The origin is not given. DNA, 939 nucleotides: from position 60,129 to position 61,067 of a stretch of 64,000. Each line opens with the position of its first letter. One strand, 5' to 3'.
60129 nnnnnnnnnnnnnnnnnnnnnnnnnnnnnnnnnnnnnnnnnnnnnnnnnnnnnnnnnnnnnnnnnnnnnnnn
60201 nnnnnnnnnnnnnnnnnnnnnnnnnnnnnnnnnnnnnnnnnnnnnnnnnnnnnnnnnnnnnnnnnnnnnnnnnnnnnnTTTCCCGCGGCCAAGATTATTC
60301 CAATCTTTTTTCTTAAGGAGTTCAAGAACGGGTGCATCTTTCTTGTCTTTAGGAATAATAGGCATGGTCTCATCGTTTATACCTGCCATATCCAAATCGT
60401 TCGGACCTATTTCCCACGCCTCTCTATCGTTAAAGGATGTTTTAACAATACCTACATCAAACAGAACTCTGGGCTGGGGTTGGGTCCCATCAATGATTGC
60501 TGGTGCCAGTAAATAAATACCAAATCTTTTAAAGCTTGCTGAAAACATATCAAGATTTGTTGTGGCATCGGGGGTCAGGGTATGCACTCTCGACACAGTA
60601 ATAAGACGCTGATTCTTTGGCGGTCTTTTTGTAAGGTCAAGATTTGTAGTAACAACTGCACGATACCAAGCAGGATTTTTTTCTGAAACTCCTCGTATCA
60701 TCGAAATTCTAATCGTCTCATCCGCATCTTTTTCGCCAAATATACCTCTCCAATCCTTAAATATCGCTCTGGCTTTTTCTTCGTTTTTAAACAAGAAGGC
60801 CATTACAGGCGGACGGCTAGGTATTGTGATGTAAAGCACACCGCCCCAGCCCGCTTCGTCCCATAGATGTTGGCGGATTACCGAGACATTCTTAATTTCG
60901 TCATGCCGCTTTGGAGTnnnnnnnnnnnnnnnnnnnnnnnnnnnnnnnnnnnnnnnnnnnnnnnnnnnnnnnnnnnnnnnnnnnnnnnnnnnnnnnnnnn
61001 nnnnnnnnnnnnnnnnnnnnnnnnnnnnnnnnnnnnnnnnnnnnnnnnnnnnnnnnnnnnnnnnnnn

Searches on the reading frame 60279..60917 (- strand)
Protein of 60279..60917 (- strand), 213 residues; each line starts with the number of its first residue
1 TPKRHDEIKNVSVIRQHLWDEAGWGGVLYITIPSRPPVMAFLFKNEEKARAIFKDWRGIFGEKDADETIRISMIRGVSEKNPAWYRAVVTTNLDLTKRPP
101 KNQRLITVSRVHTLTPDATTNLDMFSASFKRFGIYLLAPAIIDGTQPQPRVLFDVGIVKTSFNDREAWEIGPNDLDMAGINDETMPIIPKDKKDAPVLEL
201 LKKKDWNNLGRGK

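Call 98: search_protein_families(library=pfam, proteins=[window:60279-60917:-], max_evalue=1)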
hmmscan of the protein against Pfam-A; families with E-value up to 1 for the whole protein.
window:60279-60917:- (213 aa): 0 families
